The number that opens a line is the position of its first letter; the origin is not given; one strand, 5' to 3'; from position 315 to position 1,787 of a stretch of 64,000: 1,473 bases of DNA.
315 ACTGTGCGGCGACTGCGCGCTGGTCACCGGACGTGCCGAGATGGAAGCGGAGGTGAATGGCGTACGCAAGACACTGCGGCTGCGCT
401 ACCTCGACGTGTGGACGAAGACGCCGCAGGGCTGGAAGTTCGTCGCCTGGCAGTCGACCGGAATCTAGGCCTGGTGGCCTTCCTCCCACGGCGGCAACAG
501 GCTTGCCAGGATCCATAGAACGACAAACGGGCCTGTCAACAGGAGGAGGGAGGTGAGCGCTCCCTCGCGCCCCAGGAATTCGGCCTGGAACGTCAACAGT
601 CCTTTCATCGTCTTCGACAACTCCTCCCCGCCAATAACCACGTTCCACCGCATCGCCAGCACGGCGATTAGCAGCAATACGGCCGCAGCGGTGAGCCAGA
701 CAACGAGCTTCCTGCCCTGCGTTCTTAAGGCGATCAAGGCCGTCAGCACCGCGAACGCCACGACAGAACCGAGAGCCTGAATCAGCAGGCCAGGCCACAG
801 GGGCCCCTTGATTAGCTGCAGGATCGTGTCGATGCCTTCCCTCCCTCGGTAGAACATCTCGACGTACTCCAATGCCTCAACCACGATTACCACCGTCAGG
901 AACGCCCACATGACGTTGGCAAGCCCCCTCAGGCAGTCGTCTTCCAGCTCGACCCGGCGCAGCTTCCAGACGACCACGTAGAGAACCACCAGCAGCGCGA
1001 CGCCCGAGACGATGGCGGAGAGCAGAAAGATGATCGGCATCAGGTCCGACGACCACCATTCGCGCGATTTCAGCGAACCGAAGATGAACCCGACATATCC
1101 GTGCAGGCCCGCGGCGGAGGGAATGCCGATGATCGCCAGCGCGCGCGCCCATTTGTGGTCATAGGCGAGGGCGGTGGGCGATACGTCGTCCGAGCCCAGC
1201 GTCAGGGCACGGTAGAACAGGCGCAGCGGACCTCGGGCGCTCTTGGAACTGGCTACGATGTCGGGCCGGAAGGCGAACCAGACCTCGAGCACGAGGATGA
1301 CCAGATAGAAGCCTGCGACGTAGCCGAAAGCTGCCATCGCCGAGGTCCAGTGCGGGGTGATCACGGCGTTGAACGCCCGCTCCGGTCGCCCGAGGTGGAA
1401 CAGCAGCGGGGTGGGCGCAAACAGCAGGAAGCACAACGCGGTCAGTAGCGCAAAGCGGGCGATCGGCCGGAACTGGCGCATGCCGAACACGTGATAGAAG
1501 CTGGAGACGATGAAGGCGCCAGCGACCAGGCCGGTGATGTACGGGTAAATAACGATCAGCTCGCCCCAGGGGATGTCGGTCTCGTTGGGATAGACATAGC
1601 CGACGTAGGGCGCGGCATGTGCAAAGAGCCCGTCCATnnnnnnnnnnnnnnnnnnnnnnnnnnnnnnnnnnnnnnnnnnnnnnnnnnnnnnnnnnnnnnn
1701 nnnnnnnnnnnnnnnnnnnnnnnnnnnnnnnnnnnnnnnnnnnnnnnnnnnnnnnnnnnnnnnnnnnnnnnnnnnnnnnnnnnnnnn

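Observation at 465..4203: Cytochrome c5 / hexahaem / 4x[4Fe-4S] / NrfD operon with no catalytic subunit, divergent from the Cyc2-like gene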

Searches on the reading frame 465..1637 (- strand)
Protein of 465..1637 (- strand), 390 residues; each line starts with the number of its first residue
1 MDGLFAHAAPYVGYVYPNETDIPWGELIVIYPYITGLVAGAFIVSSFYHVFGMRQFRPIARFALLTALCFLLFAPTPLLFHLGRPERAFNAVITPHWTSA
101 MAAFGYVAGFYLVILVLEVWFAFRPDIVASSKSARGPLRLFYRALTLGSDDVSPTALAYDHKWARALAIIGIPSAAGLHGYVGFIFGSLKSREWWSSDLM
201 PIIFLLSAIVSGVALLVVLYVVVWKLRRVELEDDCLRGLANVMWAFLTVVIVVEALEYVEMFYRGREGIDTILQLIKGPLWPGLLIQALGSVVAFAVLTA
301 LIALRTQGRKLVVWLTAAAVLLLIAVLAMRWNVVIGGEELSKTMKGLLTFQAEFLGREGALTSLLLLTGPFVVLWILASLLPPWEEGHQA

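Call 4: search_protein_families(library=pfam, proteins=[window:465-1637:-], max_evalue=0.01)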
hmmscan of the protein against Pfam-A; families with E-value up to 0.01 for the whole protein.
window:465-1637:- (390 aa): 1 family
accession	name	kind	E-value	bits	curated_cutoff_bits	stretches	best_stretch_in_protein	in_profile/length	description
PF03916.19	NrfD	-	4.7e-39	135.3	25.8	1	20-337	7-308/313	Polysulphide reductase, NrfD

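Call 5: search_protein_families(library=ncbifam, proteins=[window:465-1637:-], max_evalue=0.01)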
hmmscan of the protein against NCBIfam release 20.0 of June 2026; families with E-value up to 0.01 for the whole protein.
window:465-1637:- (390 aa): 5 families
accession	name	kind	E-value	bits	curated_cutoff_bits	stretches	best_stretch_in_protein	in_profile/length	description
NF045798.1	DsrP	equivalog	3.1e-15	56.4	350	2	160-265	146-246/346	sulfate reduction electron transfer complex DsrMKJOP subunit DsrP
NF045714.1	sulf_resp_HmcC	equivalog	6e-10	38.9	550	1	19-333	34-322/376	sulfate respiration complex protein HmcC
TIGR03148.1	cyt_nit_nrfD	equivalog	1e-08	34.9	347.6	1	22-337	8-311/316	cytochrome c nitrite reductase subunit NrfD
NF008133.1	PRK10881.1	equivalog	6.5e-07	29.1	450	1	21-334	47-331/377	Ni/Fe-hydrogenase cytochrome b subunit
TIGR04112.1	seleno_YedE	equivalog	0.0013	17.9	200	1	30-124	51-140/337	YedE family putative selenium transporter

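Call 19: search_solved_structures(query=window:465-1637:-, max_evalue=0.01)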
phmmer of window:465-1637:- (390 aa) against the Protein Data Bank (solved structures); distinct sequences matched with E-value up to 0.01: 0.

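Call 43: search_solved_structures(query=A2, max_evalue=1, show_alignments=3)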
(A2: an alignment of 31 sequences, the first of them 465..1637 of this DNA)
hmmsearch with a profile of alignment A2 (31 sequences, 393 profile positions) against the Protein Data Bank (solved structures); distinct sequences matched with E-value up to 1: 0.

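Call 46: find_homologous_proteins(query=window:465-1637:-, max_evalue=0.001)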
Query window:465-1637:- (390 aa): 8000 proteins with E <= 0.001 among 8000 candidates; the best 120 are listed.
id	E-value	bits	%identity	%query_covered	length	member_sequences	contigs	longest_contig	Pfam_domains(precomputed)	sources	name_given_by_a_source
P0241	2.5e-251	852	100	100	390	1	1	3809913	PF03916.20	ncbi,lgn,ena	-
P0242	2.2e-226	770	90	99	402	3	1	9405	PF03916.20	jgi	-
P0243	4.4e-226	769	90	100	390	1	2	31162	PF03916.20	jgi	-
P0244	4.1e-224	762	90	99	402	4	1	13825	PF03916.20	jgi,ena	-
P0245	8.9e-211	718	84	100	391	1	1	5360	PF03916.20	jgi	jgi:Ni/Fe-hydrogenase subunit HybB-like protein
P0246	1.6e-210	718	85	100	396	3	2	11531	PF03916.20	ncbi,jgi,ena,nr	ncbi:MAG TPA: NrfD/PsrC family molybdoenzyme membrane anchor subunit [Burkholderiales bacterium]|nr:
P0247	3.9e-209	713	82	100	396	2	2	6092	PF03916.20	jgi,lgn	jgi:Ni/Fe-hydrogenase subunit HybB-like protein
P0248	8.2e-209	712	82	100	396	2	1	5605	PF03916.20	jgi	jgi:Ni/Fe-hydrogenase subunit HybB-like protein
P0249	6.8e-207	706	84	99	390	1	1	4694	PF03916.20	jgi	jgi:Ni/Fe-hydrogenase subunit HybB-like protein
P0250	1.4e-206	705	83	99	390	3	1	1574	PF03916.20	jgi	jgi:Ni/Fe-hydrogenase subunit HybB-like protein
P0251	2.6e-205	700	81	100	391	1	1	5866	PF03916.20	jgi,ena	-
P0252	4.8e-205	700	81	100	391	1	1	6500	PF03916.20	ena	-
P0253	6.7e-201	686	82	98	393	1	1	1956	PF03916.20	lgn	-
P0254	1.8e-200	685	79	100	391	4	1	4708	PF03916.20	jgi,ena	-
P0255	3.7e-200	683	77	100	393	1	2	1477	PF03916.20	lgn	-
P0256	1.1e-199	682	80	100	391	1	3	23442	PF03916.20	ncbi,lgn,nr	ncbi:MAG TPA: NrfD/PsrC family molybdoenzyme membrane anchor subunit [Burkholderiales bacterium]|nr:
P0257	6.1e-198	676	78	99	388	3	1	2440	PF03916.20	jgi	-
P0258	8.5e-198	676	77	100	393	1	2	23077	PF03916.20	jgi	jgi:Ni/Fe-hydrogenase subunit HybB-like protein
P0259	2.3e-197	674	81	98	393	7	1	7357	PF03916.20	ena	-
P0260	2.7e-197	674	78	100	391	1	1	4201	PF03916.20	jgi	-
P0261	3.7e-196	670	76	100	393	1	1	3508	PF03916.20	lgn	-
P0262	1.1e-195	669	78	99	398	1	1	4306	PF03916.20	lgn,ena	-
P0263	8.2e-194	663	81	98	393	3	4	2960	PF03916.20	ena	-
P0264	3.8e-193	660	79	99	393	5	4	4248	PF03916.20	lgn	-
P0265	5.3e-192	657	77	99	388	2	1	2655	PF03916.20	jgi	jgi:Ni/Fe-hydrogenase subunit HybB-like protein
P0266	9.2e-190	649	74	100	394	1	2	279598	PF03916.20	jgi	jgi:Ni/Fe-hydrogenase subunit HybB-like protein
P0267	3.5e-189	647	75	99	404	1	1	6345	PF03916.20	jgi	jgi:Ni/Fe-hydrogenase subunit HybB-like protein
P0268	1.5e-187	642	75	99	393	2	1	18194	PF03916.20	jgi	jgi:Ni/Fe-hydrogenase subunit HybB-like protein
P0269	1.6e-171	589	69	99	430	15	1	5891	PF03916.20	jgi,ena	-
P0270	1.5e-169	583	67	100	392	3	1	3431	PF03916.20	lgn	-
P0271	2.4e-169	582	68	99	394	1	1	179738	PF03916.20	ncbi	-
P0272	1.2e-168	580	65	100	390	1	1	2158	PF03916.20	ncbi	-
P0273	1.5e-168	579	66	99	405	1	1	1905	PF03916.20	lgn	-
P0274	2.3e-168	579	67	99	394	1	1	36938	PF03916.20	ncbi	-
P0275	4.2e-167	575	66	98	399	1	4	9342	PF03916.20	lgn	-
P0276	1.3e-166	573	66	99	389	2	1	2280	PF03916.20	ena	-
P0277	2.8e-166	572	67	99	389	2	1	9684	PF03916.20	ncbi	-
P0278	4.2e-166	571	66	100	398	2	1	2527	PF03916.20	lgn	-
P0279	7.8e-166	570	64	99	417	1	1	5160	PF03916.20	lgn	-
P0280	1.5e-165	570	66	99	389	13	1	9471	PF03916.20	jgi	jgi:Ni/Fe-hydrogenase subunit HybB-like protein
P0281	1.6e-165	569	68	98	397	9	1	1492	PF03916.20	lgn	-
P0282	2.9e-165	569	66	99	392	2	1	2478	PF03916.20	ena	-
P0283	3.3e-165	568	66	99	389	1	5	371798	PF03916.20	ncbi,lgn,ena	-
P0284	3.7e-165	568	68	97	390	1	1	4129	PF03916.20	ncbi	-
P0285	6.3e-165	567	65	100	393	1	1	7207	PF03916.20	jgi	-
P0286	9.5e-165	567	64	99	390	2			PF03916.20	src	-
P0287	2.1e-164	566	65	99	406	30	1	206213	PF03916.20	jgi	jgi:Ni/Fe-hydrogenase subunit HybB-like protein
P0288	2.6e-164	565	65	100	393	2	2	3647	PF03916.20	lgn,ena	-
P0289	3.2e-164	565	65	99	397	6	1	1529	PF03916.20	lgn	-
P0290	4.5e-164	565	67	98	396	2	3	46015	PF03916.20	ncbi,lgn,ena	ncbi:MAG: NrfD/PsrC family molybdoenzyme membrane anchor subunit [Gammaproteobacteria bacterium]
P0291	9.6e-164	564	64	100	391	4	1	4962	PF03916.20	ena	-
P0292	1.2e-163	563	64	100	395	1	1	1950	PF03916.20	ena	-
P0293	2.9e-163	562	68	97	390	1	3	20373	PF03916.20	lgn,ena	-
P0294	2.9e-163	562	63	100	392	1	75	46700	PF03916.20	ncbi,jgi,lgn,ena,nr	ncbi:MAG: polysulfide reductase [Gallionellales bacterium CG_4_10_14_3_um_filter_54_96]|nr:polysulfi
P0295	3.3e-163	562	63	100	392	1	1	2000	PF03916.20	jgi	-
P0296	3.5e-163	562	66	98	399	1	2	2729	PF03916.20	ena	-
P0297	3.5e-163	562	64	100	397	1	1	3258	PF03916.20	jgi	jgi:Ni/Fe-hydrogenase subunit HybB-like protein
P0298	3.6e-163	562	63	99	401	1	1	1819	PF03916.20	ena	-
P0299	4.1e-163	562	65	98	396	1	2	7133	PF03916.20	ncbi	ncbi:MAG: NrfD/PsrC family molybdoenzyme membrane anchor subunit [Gammaproteobacteria bacterium]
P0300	4.4e-163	561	65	100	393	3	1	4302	PF03916.20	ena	-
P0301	4.5e-163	561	65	100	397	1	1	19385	PF03916.20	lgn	-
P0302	4.7e-163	561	64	100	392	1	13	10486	PF03916.20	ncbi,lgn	-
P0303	6.2e-163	561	64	99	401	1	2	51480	PF03916.20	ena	-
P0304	7.5e-163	561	64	100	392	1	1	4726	PF03916.20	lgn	-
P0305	8.6e-163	560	65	100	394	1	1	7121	PF03916.20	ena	-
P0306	9.3e-163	560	63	100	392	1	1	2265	PF03916.20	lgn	-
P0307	1.3e-162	560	65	98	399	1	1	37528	PF03916.20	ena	-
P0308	1.5e-162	560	65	100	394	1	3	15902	PF03916.20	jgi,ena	-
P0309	1.5e-162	560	63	100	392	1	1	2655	PF03916.20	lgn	-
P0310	1.5e-162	560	64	100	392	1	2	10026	PF03916.20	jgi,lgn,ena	-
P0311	1.7e-162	559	65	99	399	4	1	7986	PF03916.20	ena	-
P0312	2.2e-162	559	65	98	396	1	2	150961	PF03916.20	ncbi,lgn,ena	-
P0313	2.2e-162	559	66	99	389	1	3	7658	PF03916.20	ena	-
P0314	2.6e-162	559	65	100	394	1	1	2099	PF03916.20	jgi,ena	jgi:predicted membrane protein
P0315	6.2e-162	558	65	99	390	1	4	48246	PF03916.20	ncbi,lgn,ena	-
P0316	6.4e-162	558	64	99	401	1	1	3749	PF03916.20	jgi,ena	-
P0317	6.9e-162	557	65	99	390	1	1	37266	PF03916.20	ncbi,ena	-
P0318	8.5e-162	557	64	99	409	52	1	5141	PF03916.20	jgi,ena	-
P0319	1.3e-161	557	65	99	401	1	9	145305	PF03916.20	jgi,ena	jgi:Ni/Fe-hydrogenase subunit HybB-like protein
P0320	1.6e-161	556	63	99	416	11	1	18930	PF03916.20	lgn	-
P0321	1.9e-161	556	64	99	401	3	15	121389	PF03916.20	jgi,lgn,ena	jgi:Ni/Fe-hydrogenase subunit HybB-like protein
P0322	2.1e-161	556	65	100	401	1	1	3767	PF03916.20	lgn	-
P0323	2.4e-161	556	62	99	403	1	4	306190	PF03916.20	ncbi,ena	ncbi:MAG: NrfD/PsrC family molybdoenzyme membrane anchor subunit [Gallionella sp.]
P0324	2.7e-161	556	63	100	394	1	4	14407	PF03916.20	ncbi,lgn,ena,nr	ncbi:MAG TPA: polysulfide reductase [Acidiferrobacteraceae bacterium]|nr:polysulfide reductase [Acid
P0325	7.3e-161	554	64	99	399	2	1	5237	PF03916.20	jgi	jgi:Ni/Fe-hydrogenase subunit HybB-like protein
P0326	8.0e-161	554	64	98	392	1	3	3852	PF03916.20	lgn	-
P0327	1.1e-160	553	65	99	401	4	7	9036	PF03916.20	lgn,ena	-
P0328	1.2e-160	553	63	99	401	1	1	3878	PF03916.20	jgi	jgi:Ni/Fe-hydrogenase subunit HybB-like protein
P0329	1.4e-160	553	62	100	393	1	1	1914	PF03916.20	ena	-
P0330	1.4e-160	553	63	100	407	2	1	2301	PF03916.20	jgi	jgi:Ni/Fe-hydrogenase subunit HybB-like protein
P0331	1.9e-160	553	63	99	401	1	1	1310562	PF03916.20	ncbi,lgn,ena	-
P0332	1.9e-160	553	64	100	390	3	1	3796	PF03916.20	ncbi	-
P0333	2.1e-160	553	64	100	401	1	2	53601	PF03916.20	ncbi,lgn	ncbi:MAG: NrfD/PsrC family molybdoenzyme membrane anchor subunit [Gallionella sp.]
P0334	2.8e-160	552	62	99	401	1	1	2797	PF03916.20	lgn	-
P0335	3.3e-160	552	64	99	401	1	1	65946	PF03916.20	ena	-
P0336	4.4e-160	552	64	100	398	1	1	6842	PF03916.20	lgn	-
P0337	6.4e-160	551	64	99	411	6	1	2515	PF03916.20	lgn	-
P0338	6.8e-160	551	63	99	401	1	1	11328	PF03916.20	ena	-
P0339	7.6e-160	551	64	98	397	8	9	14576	PF03916.20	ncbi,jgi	ncbi:MAG: NrfD/PsrC family molybdoenzyme membrane anchor subunit [Gallionellaceae bacterium]|jgi:Ni/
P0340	7.9e-160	551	63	99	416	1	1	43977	PF03916.20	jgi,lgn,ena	-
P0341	8.9e-160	551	63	99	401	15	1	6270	PF03916.20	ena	-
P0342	1.1e-159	550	63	99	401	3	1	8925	PF03916.20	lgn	-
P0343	1.1e-159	550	63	99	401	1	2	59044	PF03916.20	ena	-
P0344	1.8e-159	550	63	100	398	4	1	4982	PF03916.20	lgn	-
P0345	1.8e-159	549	66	99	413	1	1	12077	PF03916.20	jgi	jgi:Ni/Fe-hydrogenase subunit HybB-like protein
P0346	2.0e-159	549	63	100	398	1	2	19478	PF03916.20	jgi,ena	jgi:Ni/Fe-hydrogenase subunit HybB-like protein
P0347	2.3e-159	549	62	100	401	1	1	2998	PF03916.20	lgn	-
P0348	2.3e-159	549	64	100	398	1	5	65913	PF03916.20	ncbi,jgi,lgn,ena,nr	ncbi:MAG: polysulfide reductase NrfD [Gallionella sp.]|nr:polysulfide reductase NrfD [Gallionella sp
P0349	2.6e-159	549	64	99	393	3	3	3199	PF03916.20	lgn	-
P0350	3.1e-159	549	62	100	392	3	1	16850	PF03916.20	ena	-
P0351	3.6e-159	549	62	100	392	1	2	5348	PF03916.20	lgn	-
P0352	3.8e-159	548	66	99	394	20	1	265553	PF03916.20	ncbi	-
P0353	4.1e-159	548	63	99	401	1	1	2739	PF03916.20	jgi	jgi:Ni/Fe-hydrogenase subunit HybB-like protein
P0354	4.4e-159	548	65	98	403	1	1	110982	PF03916.20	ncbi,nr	ncbi:MAG: polysulfide reductase NrfD [Alphaproteobacteria bacterium]|nr:polysulfide reductase NrfD [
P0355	4.4e-159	548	64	99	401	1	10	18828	PF03916.20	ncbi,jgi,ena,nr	ncbi:MAG: hypothetical protein A3H31_10900 [Gallionellales bacterium RIFCSPLOWO2_02_FULL_57_47]|nr:M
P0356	7.8e-159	547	68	97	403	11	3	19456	PF03916.20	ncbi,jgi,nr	ncbi:MAG TPA: NrfD/PsrC family molybdoenzyme membrane anchor subunit [Burkholderiales bacterium]|nr:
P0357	8.6e-159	547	67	98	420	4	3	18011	PF03916.20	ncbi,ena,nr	ncbi:MAG: polysulfide reductase NrfD [Alphaproteobacteria bacterium]|nr:polysulfide reductase NrfD [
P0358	1.0e-158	547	63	100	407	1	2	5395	PF03916.20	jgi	-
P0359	1.4e-158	547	63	99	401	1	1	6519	PF03916.20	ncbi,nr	ncbi:MAG: hypothetical protein A2143_04495 [Gallionellales bacterium RBG_16_57_15]|nr:MAG: hypotheti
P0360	1.4e-158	547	62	100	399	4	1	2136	PF03916.20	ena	-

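Call 48: find_encoding_contigs(protein=P0323, flank=10000, max_places=2)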
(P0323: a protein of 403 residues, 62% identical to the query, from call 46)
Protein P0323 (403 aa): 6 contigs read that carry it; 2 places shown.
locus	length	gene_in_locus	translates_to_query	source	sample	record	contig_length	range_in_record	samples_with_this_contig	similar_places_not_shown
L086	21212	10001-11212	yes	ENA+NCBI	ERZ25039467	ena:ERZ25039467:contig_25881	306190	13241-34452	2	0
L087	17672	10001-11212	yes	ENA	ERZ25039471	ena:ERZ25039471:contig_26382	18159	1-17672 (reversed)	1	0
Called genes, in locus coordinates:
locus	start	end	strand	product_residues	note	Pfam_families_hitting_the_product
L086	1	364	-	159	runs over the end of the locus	PF03625:DUF302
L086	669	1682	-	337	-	PF02899:Phage_int_SAM_1, PF13102:Phage_int_SAM_5 (faint), PF00589:Phage_integrase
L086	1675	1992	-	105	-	-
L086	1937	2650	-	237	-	PF00589:Phage_integrase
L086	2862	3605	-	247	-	PF00589:Phage_integrase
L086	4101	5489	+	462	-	PF02518:HATPase_c (weak), PF13589:HATPase_c_3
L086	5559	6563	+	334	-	PF13551:HTH_29 (weak), PF13592:HTH_33, PF13358:DDE_3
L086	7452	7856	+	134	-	PF00072:Response_reg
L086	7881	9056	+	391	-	PF03264:Cytochrom_NNT (faint), PF22113:Mtrc-MtrF_II-IV_dom (faint), PF09699:Paired_CXXCH_1 (faint), PF14522:Cytochrome_C7 (faint), PF13435:Cytochrome_C554 (faint), PF00034:Cytochrom_C, PF13442:Cytochrome_CBB3 (weak), PF00034:Cytochrom_C (weak), +1 more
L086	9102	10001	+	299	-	PF12838:Fer4_7 (weak), PF13237:Fer4_10 (weak), PF13247:Fer4_11, PF13187:Fer4_9 (weak), PF00037:Fer4, PF12797:Fer4_2 (weak), PF13237:Fer4_10 (weak), PF12838:Fer4_7 (weak), +6 more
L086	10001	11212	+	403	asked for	PF03916:NrfD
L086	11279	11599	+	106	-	PF13442:Cytochrome_CBB3 (weak), PF00034:Cytochrom_C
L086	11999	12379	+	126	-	PF03447:NAD_binding_3 (weak)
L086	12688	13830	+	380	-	PF01565:FAD_binding_4, PF02913:FAD-oxidase_C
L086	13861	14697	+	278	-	PF01936:NYN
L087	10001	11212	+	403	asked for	PF03916:NrfD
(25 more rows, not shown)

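Call 49: find_encoding_contigs(protein=P0294, flank=10000, max_places=2)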
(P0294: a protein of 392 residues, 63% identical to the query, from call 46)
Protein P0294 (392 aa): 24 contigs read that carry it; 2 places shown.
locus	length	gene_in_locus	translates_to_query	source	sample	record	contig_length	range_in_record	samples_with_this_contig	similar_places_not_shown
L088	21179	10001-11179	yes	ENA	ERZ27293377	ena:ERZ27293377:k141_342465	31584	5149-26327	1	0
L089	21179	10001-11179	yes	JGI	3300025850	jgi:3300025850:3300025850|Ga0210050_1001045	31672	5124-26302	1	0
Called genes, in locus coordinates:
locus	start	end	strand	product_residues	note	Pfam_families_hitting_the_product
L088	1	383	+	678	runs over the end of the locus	PF00069:Pkinase, PF07719:TPR_2 (faint), PF13428:TPR_14 (faint), PF00515:TPR_1 (faint), PF13414:TPR_11 (faint), PF13432:TPR_16 (weak)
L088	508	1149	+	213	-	PF09339:HTH_IclR (faint), PF00665:rve (weak)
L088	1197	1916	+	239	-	PF01797:Y1_Tnp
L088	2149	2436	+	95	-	-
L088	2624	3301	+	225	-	-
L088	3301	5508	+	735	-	PF17764:PriA_3primeBD, PF00270:DEAD, PF04851:ResIII, PF18319:Zn_ribbon_PriA (weak), PF00271:Helicase_C, PF18074:PriA_C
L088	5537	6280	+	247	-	PF27139:Aq_1264_TM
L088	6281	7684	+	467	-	PF01565:FAD_binding_4, PF02913:FAD-oxidase_C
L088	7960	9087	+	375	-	PF22113:Mtrc-MtrF_II-IV_dom (faint), PF09699:Paired_CXXCH_1 (faint), PF13442:Cytochrome_CBB3 (faint), PF14537:Cytochrom_c3_2 (faint), PF14522:Cytochrome_C7 (weak), PF00034:Cytochrom_C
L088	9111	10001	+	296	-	PF12838:Fer4_7 (weak), PF13187:Fer4_9 (weak), PF13237:Fer4_10, PF13247:Fer4_11, PF00037:Fer4, PF12797:Fer4_2 (weak), PF13237:Fer4_10 (weak), PF12838:Fer4_7 (weak), +6 more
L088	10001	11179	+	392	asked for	PF03916:NrfD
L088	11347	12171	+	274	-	PF01936:NYN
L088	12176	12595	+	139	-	PF01957:NfeD (weak)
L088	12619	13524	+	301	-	PF01145:Band_7, PF16200:Band_7_C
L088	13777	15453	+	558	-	PF03485:Arg_tRNA_synt_N, PF00750:tRNA-synt_1d, PF05746:DALR_1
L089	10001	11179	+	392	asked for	PF03916:NrfD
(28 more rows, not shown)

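Call 57: list_cluster_members(proteins=[P0241, P0001])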
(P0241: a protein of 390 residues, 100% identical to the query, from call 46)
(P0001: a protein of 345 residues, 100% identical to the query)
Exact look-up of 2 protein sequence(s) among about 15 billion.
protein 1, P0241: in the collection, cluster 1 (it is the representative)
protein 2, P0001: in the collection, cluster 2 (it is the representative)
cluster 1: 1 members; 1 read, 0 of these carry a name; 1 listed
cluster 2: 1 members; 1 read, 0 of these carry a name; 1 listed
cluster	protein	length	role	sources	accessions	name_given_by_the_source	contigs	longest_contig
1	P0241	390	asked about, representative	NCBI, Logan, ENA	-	-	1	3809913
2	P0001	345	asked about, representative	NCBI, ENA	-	-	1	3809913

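Call 66: predict_structure(alignment_id=A5)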
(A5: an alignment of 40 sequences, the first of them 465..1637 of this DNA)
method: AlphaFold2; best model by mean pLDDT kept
length: 390 residues; sequences in the alignment: 40
mean_pLDDT: 79.8   pTM: 0.83
mean pLDDT of the five models: 79.8, 79.1, 78.9, 75.8, 75.3
residues with pLDDT >= 90: 151; 70-90: 143; 50-70: 55; < 50: 41
segments of 3 or more residues with pLDDT < 50: 1-19, 95-98, 187-195, 342-347, 388-390
pLDDT, mean of each block of 10 residues (from residue 1): 42 44 69 88 90 91 94 83 64 54 76 90 91 90 91 91 86 73 52 56 84 95 85 95 95 85 65 79 91 97 96 97 91 71 50 77 89 90 64
secondary structure, 60 per line:
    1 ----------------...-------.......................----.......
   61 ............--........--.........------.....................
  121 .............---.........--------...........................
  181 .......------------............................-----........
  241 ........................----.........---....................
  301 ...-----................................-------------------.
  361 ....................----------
elements in order: H27-49 H54-72 H75-82 H85-93 H100-133 H137-145 H154-187 H200-227 H233-264 H269-277 H281-303 H309-340 H360-380
